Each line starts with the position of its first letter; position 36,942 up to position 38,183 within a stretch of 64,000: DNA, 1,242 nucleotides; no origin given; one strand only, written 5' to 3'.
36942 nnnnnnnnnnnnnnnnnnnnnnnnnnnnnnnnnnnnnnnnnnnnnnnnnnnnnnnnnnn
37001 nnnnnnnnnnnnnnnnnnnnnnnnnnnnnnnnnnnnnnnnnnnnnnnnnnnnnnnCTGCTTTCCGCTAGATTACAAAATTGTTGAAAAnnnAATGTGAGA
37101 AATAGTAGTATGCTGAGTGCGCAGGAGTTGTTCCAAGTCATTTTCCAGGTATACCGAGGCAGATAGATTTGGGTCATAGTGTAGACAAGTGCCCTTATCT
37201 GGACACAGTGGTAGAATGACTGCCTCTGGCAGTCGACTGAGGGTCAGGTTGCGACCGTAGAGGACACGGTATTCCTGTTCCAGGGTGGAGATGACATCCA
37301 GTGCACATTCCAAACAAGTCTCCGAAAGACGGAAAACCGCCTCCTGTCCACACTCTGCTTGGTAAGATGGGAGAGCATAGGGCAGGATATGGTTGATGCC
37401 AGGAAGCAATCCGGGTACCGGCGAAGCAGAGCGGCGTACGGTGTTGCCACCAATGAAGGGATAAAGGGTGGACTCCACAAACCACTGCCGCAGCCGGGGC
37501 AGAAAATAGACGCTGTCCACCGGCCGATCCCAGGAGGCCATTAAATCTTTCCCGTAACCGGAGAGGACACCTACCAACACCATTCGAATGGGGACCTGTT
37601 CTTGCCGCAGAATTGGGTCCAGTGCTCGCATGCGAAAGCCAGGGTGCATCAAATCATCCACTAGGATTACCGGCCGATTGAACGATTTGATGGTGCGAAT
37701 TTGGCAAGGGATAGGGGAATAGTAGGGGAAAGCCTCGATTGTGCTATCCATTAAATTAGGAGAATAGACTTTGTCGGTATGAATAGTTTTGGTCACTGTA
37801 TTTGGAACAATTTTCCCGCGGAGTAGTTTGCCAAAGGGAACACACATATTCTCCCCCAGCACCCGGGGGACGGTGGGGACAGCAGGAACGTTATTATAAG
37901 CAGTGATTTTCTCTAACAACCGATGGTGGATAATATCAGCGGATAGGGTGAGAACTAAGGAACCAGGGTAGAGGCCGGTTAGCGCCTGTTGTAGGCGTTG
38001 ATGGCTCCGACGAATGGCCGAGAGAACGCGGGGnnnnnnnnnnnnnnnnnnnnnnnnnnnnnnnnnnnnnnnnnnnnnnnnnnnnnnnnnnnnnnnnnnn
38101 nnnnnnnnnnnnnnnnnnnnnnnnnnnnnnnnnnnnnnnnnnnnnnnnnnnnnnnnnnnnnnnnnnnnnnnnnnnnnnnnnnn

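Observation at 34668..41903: Candidate undescribed three-gene nucleotide/cofactor system: giant HD-NTase-GNAT-PRTase protein, atypical LDH-fold enzyme, Fe-S flavoprotein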

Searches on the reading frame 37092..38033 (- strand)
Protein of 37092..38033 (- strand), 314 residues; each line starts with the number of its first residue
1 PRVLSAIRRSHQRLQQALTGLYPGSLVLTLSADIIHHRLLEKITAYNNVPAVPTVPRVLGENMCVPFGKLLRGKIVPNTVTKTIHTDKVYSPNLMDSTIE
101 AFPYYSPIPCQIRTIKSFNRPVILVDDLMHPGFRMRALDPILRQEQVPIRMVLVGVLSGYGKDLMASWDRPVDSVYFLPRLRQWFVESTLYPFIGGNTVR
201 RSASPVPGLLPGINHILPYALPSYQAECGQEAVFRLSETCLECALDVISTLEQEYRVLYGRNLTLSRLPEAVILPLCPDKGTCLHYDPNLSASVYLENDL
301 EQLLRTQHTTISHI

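Call 39: search_solved_structures(query=A3, max_evalue=10, show_alignments=2)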
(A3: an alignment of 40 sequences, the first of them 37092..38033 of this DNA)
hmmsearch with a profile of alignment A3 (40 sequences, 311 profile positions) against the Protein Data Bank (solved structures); distinct sequences matched with E-value up to 10: 2.
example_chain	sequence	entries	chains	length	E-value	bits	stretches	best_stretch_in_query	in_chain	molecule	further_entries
2fxv_A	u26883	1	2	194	1.3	11.3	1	99-182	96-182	Xanthine phosphoribosyltransferase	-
1y0b_A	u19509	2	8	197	1.3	11.3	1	99-182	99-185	Xanthine phosphoribosyltransferase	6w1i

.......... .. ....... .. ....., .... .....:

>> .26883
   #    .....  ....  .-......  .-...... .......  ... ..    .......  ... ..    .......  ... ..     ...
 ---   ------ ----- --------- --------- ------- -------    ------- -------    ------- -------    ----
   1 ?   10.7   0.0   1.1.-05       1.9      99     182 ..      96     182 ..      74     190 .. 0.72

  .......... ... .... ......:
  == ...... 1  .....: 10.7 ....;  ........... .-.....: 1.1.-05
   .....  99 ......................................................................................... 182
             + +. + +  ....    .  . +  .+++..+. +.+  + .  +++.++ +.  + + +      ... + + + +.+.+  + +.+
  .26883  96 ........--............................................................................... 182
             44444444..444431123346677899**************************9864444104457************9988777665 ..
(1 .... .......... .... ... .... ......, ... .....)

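Call 41: search_protein_families(library=pfam, alignment_id=A3, max_evalue=5)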
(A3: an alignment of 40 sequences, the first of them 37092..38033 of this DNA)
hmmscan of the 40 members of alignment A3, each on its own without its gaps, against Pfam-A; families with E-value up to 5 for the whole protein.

A. member 1, window:37092-38033:- (314 aa): 0 families

B. families by the number of members that match (of 40 scanned): 6 families
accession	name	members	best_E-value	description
PF00156.33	Pribosyltran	15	0.0053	Phosphoribosyl transferase domain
PF14681.12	UPRTase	1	0.067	Uracil phosphoribosyltransferase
PF18453.6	C4bp_oligo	1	0.071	Oligomerization domain of C4b-binding protein alpha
PF09170.16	STN1_2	1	0.13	CST, complex subunit STN1, C terminal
PF23506.1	YqgH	1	0.14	YqgH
PF22643.2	NagA_N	1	0.16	NagA composite domain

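Call 77: search_solved_structures(query=A7, max_evalue=10, show_alignments=2)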
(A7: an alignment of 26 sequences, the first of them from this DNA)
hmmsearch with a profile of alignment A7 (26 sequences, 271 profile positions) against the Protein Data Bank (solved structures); distinct sequences matched with E-value up to 10: 4.
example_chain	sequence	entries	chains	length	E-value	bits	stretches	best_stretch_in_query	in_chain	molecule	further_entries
5byo_A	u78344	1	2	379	0.00014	24.2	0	157-218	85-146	dTor_12x31L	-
4yxz_A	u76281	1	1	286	0.0032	19.7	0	156-217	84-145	dTor_9x31L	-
1u9y_A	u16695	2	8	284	0.062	15.5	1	67-109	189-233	Ribose-phosphate pyrophosphokinase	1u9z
4rqa_A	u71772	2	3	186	0.13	14.5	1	81-115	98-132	Hypoxanthine phosphoribosyltransferase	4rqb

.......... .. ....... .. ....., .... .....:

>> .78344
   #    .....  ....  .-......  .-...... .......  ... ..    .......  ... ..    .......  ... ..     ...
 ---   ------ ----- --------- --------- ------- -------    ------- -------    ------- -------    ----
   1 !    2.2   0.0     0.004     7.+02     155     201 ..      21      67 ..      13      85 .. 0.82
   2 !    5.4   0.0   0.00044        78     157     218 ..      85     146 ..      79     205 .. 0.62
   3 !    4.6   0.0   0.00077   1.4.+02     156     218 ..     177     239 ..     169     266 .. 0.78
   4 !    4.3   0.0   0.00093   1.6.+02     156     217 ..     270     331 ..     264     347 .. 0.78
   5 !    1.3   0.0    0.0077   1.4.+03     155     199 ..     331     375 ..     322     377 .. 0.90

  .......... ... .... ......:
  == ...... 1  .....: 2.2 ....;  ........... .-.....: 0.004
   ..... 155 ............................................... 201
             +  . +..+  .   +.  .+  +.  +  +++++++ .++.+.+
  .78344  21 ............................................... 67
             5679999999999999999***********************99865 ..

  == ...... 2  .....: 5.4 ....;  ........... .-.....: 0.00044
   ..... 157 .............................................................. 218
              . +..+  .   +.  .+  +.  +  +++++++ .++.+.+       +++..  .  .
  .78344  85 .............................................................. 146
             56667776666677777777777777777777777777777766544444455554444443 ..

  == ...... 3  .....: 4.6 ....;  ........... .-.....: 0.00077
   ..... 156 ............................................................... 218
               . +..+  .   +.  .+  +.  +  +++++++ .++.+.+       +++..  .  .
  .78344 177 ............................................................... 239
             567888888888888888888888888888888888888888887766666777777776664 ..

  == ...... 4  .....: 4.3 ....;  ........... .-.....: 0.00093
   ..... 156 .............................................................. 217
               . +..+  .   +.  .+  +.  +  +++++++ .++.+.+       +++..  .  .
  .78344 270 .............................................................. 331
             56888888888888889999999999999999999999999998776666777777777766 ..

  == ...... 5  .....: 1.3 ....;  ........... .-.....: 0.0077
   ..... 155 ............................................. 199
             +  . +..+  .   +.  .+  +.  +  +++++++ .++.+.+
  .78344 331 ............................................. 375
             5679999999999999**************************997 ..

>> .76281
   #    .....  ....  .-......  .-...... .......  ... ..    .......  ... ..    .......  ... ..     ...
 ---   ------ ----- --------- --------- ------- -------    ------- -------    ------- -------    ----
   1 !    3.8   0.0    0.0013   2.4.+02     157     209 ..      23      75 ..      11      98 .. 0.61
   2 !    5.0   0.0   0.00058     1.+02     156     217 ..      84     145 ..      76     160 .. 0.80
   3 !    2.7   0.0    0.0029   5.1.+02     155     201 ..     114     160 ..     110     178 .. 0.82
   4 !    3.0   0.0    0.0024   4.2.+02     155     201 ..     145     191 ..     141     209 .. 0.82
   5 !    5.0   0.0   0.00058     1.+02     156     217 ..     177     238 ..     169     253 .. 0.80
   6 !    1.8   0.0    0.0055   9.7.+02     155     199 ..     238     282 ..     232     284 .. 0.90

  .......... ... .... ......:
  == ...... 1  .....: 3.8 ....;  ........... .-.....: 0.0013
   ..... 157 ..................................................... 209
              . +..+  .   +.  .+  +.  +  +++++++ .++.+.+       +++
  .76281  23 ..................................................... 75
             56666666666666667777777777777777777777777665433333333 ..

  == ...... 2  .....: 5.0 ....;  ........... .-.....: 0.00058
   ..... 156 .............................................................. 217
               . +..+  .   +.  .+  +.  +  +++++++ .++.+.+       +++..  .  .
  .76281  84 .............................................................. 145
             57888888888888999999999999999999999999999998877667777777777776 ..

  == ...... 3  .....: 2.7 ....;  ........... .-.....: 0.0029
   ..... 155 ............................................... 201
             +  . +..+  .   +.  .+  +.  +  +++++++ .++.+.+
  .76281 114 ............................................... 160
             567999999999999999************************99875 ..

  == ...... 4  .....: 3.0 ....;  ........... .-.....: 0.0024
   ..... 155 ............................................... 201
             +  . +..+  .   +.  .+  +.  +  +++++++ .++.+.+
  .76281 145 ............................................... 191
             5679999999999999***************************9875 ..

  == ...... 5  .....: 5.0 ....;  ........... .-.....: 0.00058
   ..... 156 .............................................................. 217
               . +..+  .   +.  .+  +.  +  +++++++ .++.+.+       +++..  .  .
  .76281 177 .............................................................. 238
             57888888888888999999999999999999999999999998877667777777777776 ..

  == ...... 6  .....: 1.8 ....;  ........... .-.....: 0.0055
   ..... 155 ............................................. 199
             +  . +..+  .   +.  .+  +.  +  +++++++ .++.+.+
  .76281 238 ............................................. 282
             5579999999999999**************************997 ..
